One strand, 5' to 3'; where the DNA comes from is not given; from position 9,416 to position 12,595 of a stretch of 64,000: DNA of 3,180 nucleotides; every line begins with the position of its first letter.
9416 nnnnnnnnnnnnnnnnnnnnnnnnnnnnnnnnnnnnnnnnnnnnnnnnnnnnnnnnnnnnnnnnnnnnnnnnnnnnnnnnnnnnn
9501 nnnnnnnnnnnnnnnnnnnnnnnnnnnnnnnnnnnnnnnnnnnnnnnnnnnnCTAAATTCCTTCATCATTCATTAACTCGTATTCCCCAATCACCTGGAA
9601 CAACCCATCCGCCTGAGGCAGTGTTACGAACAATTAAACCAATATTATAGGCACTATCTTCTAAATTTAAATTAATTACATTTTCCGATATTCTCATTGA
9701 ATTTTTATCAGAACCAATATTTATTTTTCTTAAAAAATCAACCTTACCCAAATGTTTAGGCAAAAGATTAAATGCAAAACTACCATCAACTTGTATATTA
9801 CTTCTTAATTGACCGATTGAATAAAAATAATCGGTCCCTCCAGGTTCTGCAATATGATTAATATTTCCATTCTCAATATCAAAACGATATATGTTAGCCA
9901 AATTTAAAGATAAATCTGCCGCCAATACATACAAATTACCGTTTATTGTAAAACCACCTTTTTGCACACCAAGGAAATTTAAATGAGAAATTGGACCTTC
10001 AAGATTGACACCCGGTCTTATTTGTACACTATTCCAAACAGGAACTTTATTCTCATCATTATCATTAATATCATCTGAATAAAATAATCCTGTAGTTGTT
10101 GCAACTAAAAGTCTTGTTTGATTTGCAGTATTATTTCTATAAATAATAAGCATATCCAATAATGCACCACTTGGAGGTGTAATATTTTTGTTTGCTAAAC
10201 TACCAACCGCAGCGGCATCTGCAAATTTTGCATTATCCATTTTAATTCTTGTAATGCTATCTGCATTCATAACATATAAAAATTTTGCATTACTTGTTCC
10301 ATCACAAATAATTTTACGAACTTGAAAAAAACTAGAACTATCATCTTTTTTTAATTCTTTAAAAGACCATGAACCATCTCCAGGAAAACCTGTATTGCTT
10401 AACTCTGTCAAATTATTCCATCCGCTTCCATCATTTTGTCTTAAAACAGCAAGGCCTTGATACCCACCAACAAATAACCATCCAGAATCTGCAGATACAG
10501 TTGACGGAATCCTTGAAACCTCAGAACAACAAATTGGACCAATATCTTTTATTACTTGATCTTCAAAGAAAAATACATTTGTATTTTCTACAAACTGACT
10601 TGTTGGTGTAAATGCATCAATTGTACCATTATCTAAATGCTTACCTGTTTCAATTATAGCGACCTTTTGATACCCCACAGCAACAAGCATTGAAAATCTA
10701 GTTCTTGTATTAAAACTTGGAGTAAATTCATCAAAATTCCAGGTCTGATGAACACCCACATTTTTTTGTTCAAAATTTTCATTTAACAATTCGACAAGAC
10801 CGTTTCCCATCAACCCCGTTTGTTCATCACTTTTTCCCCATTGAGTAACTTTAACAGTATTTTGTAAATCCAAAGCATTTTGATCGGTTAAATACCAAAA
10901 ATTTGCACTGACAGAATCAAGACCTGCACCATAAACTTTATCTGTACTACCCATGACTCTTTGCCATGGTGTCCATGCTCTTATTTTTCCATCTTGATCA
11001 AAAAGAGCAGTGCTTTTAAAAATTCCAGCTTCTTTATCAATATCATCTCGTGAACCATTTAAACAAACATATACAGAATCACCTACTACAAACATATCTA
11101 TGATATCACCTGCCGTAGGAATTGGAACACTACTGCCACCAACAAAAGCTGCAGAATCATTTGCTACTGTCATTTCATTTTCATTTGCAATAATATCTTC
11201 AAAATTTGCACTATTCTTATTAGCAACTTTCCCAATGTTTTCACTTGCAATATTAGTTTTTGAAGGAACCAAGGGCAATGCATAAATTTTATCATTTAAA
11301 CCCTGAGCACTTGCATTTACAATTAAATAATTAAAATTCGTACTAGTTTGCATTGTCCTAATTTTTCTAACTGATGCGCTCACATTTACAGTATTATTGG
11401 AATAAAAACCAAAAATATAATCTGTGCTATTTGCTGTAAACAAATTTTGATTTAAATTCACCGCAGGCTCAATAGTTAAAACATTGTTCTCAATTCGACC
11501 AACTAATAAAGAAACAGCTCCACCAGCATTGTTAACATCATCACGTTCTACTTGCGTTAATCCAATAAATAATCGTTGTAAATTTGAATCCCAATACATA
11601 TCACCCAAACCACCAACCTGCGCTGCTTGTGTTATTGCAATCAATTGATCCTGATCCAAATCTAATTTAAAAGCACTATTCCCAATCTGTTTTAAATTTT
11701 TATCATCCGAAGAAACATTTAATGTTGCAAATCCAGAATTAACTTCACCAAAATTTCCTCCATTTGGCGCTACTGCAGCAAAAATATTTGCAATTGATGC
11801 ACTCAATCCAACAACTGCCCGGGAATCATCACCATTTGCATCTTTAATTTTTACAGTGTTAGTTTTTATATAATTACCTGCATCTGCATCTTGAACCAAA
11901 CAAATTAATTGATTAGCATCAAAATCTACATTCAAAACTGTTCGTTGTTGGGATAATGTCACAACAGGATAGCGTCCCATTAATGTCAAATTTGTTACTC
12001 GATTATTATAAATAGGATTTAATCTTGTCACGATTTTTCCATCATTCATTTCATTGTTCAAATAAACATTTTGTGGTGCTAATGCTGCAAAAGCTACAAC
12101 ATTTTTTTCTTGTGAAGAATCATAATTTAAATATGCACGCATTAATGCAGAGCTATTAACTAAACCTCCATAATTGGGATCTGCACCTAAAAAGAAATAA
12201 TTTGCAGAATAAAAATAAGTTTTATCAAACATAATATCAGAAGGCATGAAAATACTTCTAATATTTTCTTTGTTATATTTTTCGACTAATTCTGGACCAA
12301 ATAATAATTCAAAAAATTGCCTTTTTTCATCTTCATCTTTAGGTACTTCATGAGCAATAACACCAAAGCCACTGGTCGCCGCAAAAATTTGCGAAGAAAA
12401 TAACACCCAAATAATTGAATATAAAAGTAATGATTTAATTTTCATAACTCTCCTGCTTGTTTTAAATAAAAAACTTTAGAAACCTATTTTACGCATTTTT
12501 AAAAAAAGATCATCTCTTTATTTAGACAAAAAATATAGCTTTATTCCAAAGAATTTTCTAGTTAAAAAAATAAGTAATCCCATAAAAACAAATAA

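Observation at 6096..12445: Module of five consecutive exported proteins of unknown family (372-aa and 959-aa secreted proteins, an OMP and two small paralogues) between murJ and the pseudopilus operon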

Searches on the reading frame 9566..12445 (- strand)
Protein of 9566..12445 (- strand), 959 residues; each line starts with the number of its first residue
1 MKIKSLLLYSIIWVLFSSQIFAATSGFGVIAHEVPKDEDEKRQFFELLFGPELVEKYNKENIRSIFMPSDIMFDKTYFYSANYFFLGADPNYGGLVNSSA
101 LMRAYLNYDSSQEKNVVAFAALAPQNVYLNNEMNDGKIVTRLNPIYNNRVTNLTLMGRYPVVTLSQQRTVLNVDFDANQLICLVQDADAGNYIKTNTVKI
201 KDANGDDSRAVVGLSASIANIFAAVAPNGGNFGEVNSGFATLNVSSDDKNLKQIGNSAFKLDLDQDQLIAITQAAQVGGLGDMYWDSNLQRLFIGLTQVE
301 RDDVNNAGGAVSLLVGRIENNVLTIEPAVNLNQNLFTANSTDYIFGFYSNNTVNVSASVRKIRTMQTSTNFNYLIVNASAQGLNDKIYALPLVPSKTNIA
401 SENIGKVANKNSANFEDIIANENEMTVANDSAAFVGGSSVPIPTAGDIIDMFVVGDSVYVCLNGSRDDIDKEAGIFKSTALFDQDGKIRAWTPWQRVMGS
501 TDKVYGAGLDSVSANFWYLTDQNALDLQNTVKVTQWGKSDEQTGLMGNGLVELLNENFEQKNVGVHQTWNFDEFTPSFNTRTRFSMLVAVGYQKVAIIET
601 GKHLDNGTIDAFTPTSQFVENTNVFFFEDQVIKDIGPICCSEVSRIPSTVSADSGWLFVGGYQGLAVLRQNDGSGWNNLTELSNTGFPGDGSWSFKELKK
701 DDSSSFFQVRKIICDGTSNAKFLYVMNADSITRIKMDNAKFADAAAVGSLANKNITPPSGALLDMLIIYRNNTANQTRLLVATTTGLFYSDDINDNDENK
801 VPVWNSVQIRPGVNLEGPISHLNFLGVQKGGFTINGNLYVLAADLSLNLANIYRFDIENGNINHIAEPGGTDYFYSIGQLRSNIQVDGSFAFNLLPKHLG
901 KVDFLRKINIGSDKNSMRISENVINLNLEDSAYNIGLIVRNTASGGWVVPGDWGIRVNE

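Call 3: search_protein_families(library=pfam, proteins=[window:9566-12445:-], max_evalue=1)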
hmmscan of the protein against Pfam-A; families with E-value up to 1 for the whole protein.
window:9566-12445:- (959 aa): 0 families

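Call 4: search_protein_families(library=ncbifam, proteins=[window:9566-12445:-], max_evalue=1)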
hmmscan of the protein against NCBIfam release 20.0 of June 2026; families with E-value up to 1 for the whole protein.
window:9566-12445:- (959 aa): 1 family
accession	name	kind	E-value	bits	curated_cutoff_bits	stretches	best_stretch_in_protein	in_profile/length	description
NF045840.1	SHxHSH_motif_LP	equivalog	0.057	12.5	225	1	896-929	205-238/331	HxHSH motif-containing lipoprotein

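Call 8: find_homologous_proteins(query=window:9566-12445:-)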
Query window:9566-12445:- (959 aa): 80 proteins with E <= 0.001 among 8000 candidates.
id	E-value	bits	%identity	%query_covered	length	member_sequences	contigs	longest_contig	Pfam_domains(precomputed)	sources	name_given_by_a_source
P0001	0.0e+0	2152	100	100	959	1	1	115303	-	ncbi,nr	ncbi:hypothetical protein GF322_01490 [Candidatus Dependentiae bacterium]|nr:hypothetical protein [C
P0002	0.0e+0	1359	65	100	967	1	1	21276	-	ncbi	-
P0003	0.0e+0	1017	53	100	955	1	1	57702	-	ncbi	ncbi:hypothetical protein ACFLYH_00125 [Candidatus Dependentiae bacterium]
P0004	1.7e-293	994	53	100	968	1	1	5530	-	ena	-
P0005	2.6e-263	894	49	100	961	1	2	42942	-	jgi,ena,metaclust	metaclust:\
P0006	7.9e-260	883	48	97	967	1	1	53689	-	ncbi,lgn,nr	ncbi:hypothetical protein K9M16_02890 [Candidatus Babeliales bacterium]|nr:hypothetical protein [Can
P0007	1.6e-257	875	49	100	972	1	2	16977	-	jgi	jgi:hypothetical protein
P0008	8.3e-255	866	47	98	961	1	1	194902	-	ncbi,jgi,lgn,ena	ncbi:MAG: hypothetical protein WC436_02375 [Candidatus Babeliales bacterium]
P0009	1.9e-251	855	49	100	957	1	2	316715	-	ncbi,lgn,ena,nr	ncbi:hypothetical protein KAT08_02200 [Candidatus Babeliales bacterium]|nr:hypothetical protein [Can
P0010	9.7e-251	853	48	100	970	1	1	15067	-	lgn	-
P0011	1.4e-250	852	46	100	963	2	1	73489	-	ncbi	-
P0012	2.4e-250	851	48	100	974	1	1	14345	-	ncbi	ncbi:MAG: hypothetical protein ABIF12_00320 [bacterium]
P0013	7.5e-241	820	47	100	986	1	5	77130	-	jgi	jgi:hypothetical protein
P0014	1.3e-239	816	47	91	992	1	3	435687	-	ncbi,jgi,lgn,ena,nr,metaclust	ncbi:MAG: hypothetical protein SZ59_C0002G0348 [candidate division TM6 bacterium GW2011_GWF2_28_16]|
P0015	2.3e-233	795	46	99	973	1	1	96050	-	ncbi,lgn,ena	-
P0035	1.1e-114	402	35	85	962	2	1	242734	-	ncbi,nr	ncbi:TPA: hypothetical protein DEO28_04250 [Candidatus Dependentiae bacterium]|nr:hypothetical prote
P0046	1.3e-83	300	30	92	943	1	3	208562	-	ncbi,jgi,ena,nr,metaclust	ncbi:MAG: hypothetical protein US49_C0002G0061 [candidate division TM6 bacterium GW2011_GWF2_37_49]|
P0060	1.2e-43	167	25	92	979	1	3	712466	-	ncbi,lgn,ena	-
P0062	1.2e-40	157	32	37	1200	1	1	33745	-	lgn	-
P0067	1.3e-33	134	27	61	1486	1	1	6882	-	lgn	-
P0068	1.8e-33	134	26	77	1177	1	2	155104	-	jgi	jgi:hypothetical protein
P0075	1.5e-22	97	53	8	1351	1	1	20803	-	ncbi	-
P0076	1.8e-20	91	35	14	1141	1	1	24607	-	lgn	-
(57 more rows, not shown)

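Call 15: find_encoding_contigs(protein=P0009, flank=10000, max_places=2)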
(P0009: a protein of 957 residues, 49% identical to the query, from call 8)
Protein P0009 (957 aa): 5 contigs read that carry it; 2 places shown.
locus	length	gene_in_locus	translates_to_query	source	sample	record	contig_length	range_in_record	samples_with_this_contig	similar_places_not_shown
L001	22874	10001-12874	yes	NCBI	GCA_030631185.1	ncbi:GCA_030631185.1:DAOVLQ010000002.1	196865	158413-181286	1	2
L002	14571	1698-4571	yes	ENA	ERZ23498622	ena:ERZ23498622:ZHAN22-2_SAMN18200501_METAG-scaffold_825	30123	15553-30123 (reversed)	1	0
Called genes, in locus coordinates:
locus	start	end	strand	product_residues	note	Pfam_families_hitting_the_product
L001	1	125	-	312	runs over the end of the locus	-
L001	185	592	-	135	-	PF00334:NDK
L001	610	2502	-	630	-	PF21710:Spt6_S1 (faint), PF00575:S1, PF13509:S1_2 (faint), PF00575:S1, PF24685:OB_RRP5_4th (faint), PF00575:S1, PF23459:S1_RRP5 (weak)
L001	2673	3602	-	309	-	PF05137:PilN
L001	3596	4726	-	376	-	PF00294:PfkB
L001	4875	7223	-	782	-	PF02190:LON_substr_bdg, PF00004:AAA, PF22667:Lon_lid, PF05362:Lon_C, PF13541:ChlI (weak)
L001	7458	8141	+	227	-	PF00005:ABC_tran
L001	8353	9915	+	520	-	PF03023:MurJ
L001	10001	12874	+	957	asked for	-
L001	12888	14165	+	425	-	-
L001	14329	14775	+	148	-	PF00293:NUDIX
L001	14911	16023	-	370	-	-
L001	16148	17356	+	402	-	PF28597:T2SSF_N, PF00482:T2SSF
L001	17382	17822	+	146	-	PF08334:T2SSG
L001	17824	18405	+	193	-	-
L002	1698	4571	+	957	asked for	-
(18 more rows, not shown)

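Call 16: find_encoding_contigs(protein=P0060, flank=10000, max_places=1)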
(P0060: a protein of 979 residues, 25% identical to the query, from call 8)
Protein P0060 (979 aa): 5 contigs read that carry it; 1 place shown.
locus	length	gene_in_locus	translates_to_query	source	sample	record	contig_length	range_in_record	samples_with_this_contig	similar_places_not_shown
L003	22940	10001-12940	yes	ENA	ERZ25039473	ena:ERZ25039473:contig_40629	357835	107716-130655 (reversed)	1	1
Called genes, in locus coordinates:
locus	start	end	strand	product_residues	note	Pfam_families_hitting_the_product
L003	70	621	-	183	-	-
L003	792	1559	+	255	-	PF02463:SMC_N (faint), PF00005:ABC_tran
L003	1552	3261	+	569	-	PF03023:MurJ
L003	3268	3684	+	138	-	PF00293:NUDIX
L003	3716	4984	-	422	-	-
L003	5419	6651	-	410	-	-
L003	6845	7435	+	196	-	-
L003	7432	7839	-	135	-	PF01648:ACPS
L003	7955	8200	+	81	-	-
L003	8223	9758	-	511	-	PF13541:ChlI, PF00493:MCM (faint), PF00158:Sigma54_activat (faint), PF01078:Mg_chelatase, PF07728:AAA_5, PF13335:Mg_chelatase_C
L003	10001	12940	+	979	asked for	-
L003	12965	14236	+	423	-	-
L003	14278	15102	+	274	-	PF00106:adh_short, PF01370:Epimerase (weak), PF08659:KR, PF13561:adh_short_C2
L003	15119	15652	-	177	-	-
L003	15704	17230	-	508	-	PF05830:NodZ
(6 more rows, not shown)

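Call 17: find_encoding_contigs(protein=P0046, flank=10000, max_places=1)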
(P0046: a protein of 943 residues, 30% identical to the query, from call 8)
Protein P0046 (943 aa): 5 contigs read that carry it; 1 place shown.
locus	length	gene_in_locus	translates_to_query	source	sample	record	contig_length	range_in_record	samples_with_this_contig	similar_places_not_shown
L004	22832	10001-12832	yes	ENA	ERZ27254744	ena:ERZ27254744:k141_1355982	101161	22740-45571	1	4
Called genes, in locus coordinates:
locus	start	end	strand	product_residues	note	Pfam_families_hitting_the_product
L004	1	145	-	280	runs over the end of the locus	-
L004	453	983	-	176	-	-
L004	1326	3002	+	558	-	PF03169:OPT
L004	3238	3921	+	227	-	PF01381:HTH_3, PF12844:HTH_19, PF13443:HTH_26, PF13560:HTH_31 (faint), PF00717:Peptidase_S24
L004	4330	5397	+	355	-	PF12796:Ank_2, PF13857:Ank_5 (faint), PF12796:Ank_2, PF13637:Ank_4 (weak), PF00023:Ank, PF12796:Ank_2 (weak), PF13606:Ank_3 (weak)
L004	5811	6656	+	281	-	-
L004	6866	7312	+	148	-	PF01250:Ribosomal_S6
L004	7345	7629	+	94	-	PF01084:Ribosomal_S18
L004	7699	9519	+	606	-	PF00009:GTP_EFTU, PF22042:EF-G_D2, PF03144:GTP_EFTU_D2, PF00679:EFG_C, PF21018:BipA_C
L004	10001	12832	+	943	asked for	-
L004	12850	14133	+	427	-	-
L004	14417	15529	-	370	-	PF01098:FTSW_RODA_SPOVE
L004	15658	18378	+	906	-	PF02463:SMC_N (weak), PF13555:AAA_29 (weak), PF13558:SbcC_Walker_B (weak)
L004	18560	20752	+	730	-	-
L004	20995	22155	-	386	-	PF13173:AAA_14, PF13635:DUF4143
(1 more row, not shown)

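Call 18: find_encoding_contigs(protein=P0035, flank=10000, max_places=1)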
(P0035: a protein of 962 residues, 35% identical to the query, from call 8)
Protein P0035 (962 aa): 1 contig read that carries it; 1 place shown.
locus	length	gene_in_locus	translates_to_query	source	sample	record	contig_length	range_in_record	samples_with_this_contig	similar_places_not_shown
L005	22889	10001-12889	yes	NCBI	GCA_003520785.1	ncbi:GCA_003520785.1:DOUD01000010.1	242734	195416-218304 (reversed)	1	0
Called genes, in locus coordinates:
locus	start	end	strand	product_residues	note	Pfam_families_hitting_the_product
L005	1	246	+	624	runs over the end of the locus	PF02518:HATPase_c (faint), PF13589:HATPase_c_3, PF01119:DNA_mis_repair, PF08676:MutL_C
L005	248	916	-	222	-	PF00005:ABC_tran, PF13304:AAA_21 (faint)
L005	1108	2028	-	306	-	PF05137:PilN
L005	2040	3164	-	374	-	PF00294:PfkB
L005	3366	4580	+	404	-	-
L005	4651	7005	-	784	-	PF02190:LON_substr_bdg, PF00004:AAA, PF07728:AAA_5 (weak), PF22667:Lon_lid, PF05362:Lon_C, PF13541:ChlI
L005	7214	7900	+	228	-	PF00005:ABC_tran, PF13304:AAA_21 (faint)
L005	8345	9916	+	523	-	PF03023:MurJ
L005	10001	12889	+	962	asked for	-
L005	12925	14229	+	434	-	-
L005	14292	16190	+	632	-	PF23414:Beta-prop_EML_2 (faint), PF23381:Beta-prop_IFT122_1st (faint), PF25174:Beta-prop_THOC3 (faint)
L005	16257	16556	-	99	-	-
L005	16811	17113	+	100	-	-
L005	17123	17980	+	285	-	PF00119:ATP-synt_A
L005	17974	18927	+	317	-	PF00137:ATP-synt_C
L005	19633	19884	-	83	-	-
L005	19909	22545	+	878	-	PF01624:MutS_I, PF05188:MutS_II, PF05192:MutS_III, PF05190:MutS_IV, PF00488:MutS_V, PF27441:MutS_C (weak)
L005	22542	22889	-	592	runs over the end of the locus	-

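Call 30: predict_structure(alignment_id=A2)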
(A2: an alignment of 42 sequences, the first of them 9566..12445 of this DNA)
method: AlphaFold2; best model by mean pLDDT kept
length: 959 residues; sequences in the alignment: 42
mean_pLDDT: 89.3   pTM: 0.88
mean pLDDT of the five models: 89.3, 89.1, 89.1, 88.1, 87.9
residues with pLDDT >= 90: 684; 70-90: 188; 50-70: 58; < 50: 29
segments of 3 or more residues with pLDDT < 50: 1-3, 20-35, 60-67
pLDDT, mean of each block of 10 residues (from residue 1): 60 62 34 53 62 55 44 94 96 91 91 84 96 92 96 97 96 94 96 96 97 97 97 97 92 96 96 97 97 98 96 97 96 95 96 95 97 97 95 94 97 95 95 96 92 98 89 94 97 86 92 93 79 83 64 91 92 88 91 94 87 88 92 92 91 93 95 90 75 91 92 89 94 93 74 95 95 93 97 94 96 92 92 89 90 95 91 91 94 83 87 90 87 91 90 90
secondary structure, 60 per line:
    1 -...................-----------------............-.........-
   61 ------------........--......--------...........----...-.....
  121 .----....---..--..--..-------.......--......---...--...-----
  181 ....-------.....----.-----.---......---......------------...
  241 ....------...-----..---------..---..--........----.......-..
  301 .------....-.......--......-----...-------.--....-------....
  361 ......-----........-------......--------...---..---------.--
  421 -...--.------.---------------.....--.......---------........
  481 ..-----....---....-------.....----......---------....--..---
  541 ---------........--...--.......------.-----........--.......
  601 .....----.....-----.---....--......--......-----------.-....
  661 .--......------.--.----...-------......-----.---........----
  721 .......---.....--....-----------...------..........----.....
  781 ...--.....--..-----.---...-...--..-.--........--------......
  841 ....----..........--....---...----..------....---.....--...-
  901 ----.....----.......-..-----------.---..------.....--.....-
elements in order (helices of 4 or more, strands of 3 or more residues): H2-20 H38-49 H51-59 E73-80 E83-88 H97-100 E101-107 E116-121 E126-129 E150-156 E159-164 E168-170 E173-175 E181-184 E192-196 E211-216 E220-225 E238-244 E251-253 E279-286 E291-297 E299-301 E308-311 E313-319 E322-327 E346-349 E357-366 E372-379 E387-392 E450-454 E457-463 E473-482 E488-491 E495-498 E506-510 E515-520 E530-533 H550-557 E565-571 E584-591 E594-605 E610-614 E624-627 H630-635 E638-643 E657-661 E664-669 E694-699 E709-716 E721-727 E731-735 H738-741 E753-755 E762-771 E776-783 E786-790 E804-806 E808-810 E819-826 E835-844 E849-858 E861-864 E883-886 E890-894 E905-909 H914-920 E947-951 E954-958

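Call 34: search_solved_structures(query=A2, max_evalue=1)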
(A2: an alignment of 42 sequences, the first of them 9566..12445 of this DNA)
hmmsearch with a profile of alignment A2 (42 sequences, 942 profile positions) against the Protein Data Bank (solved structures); distinct sequences matched with E-value up to 1: 0.

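Call 59: fold_search(model_id=the predicted structure, library=pdb)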
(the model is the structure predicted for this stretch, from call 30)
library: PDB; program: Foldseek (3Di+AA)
matches with E <= 10: 729; with E <= 0.001: 194
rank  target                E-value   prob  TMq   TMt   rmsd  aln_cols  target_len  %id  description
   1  8em7_A                5.1e-11  1.00  0.15  0.04  30.3      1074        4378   10  Cryo-EM structure of LRP2 at pH 5.2 (released 2023-02-08)
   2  9fqr_H9               8.4e-11  1.00  0.23  0.15  26.8      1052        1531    7  96-nm repeat of axonemal doublet microtubules from bovine sperm (released 2025-03-26)
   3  3va6_B                8.8e-10  1.00  0.16  0.20  27.9      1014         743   10  Crystal Structure of the extracellular domain of the putative hybrid two component system BT4673 from B. thetaiotaomic (released 2012-06-13)
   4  8em4_A                2.3e-09  1.00  0.12  0.04  30.4      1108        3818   10  Cryo-EM structure of LRP2 at pH 7.5 (released 2023-02-08)
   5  9d5n_CH               2.8e-09  1.00  0.22  0.32  25.9       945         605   10  48-nm doublet microtubule from Trichomonas vaginalis strain G3 (released 2025-05-14)
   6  6u42_5L               3.0e-09  1.00  0.19  0.29  22.6       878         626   10  Natively decorated ciliary doublet microtubule (released 2019-11-13)
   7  9y6s_7L               3.4e-09  1.00  0.23  0.16  25.8       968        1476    9  96-nm repeat of the Leishmania tarentolae doublet microtubule (released 2025-12-17)
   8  9n73_LR               5.8e-09  1.00  0.23  0.27  25.3       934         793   10  SSU processome maturation and disassembly, State G (released 2025-10-29)
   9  8f5o_B                7.1e-09  1.00  0.24  0.21  21.5       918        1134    8  Structure of Leishmania tarentolae IFT-A (state 1) (released 2022-12-21)
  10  9n77_LT               8.3e-09  1.00  0.22  0.24  24.6       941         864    9  SSU processome maturation and disassembly, State K (released 2025-11-05)
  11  9bbh                  1.0e-08  1.00  0.16  0.14  36.1      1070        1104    8  Co-crystal structure of human DDB1 bound to fragment UB028670 (released 2024-06-12)
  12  9e5c_1t               1.3e-08  1.00  0.22  0.17  27.6       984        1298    9  Cryo-EM structure of 96 nm repeat of microtubule doublet from T. brucei flagellum (released 2025-03-12)
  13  4ci1_A                2.9e-08  1.00  0.13  0.12  37.3      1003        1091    8  Structure of the DDB1-CRBN E3 ubiquitin ligase bound to thalidomide (released 2014-07-16)
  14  8ajm_A                2.9e-08  1.00  0.17  0.14  32.5      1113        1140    8  Structure of human DDB1-DCAF12 in complex with the C-terminus of CCT5 (released 2022-11-09)
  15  8fgw_B                4.1e-08  1.00  0.19  0.16  20.6       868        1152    7  Human IFT-A complex structures provide molecular insights into ciliary transport (released 2023-02-22)
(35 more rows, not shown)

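Call 72: search_protein_families(library=pfam, alignment_id=A2, max_evalue=1)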
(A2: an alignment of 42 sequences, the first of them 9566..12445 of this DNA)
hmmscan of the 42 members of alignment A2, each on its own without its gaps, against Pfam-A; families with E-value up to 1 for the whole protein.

A. member 1, window:9566-12445:- (959 aa): 0 families

B. families by the number of members that match (of 42 scanned): 13 families
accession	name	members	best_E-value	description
PF01418.23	HTH_6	1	0.03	Helix-turn-helix domain, rpiR family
PF23306.1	VPS8_N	1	0.031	VPS8-like, N-terminal beta propeller repeats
PF17508.7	MccV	1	0.042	Microcin V bacteriocin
PF23177.1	bHLH_IRO3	1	0.061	Iron-related transcription factor 3 bHLH domain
PF18247.6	AvrM_N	1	0.088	Flax-rust effector AvrM N-terminal domain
PF21997.1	DUF6928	1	0.091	Family of unknown function (DUF6928)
PF25309.1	ELLD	1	0.1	Endolysin-like domain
PF16377.10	DUF4987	1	0.11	Domain of unknown function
PF04288.19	MukE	1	0.12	MukE-like family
PF08544.19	GHMP_kinases_C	1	0.12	GHMP kinases C terminal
PF16200.10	Band_7_C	1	0.15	C-terminal region of band_7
PF19869.4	DUF6342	1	0.21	Family of unknown function (DUF6342)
PF10102.14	DUF2341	1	0.21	Domain of unknown function (DUF2341)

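Call 73: search_protein_representatives(alignment_id=A2)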
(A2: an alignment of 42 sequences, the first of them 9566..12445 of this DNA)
Query: 42 sequences, 942 profile positions. Proteins with E-value up to 0.001 (for the whole library): 1206; up to 1e-10: 1118; up to 1e-30: 980. The best 150 are listed.
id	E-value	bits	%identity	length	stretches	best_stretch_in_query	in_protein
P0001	0.0e+00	1143.2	-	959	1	1-942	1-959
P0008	0.0e+00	1120.6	-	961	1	1-942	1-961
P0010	0.0e+00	1118.6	-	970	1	1-942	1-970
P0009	0.0e+00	1086.9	-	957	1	1-942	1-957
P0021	0.0e+00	1028.6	-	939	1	1-942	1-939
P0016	0.0e+00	1018.3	-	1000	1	1-942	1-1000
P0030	6.1e-280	947.8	-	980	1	7-942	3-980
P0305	3.1e-277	938.8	-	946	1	10-942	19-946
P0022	2.1e-276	936.1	-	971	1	29-942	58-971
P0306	3.1e-272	922.3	-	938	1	8-942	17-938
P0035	1.9e-269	913.1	-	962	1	35-942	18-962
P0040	3.0e-267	905.8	-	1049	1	1-941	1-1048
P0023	1.9e-263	893.2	-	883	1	1-942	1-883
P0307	2.1e-263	893.1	-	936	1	7-942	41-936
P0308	4.5e-263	892.0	-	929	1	1-942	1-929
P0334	2.9e-198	677.5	-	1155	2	189-942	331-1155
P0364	1.3e-181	622.3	-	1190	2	183-942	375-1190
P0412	4.9e-168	577.4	-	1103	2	234-942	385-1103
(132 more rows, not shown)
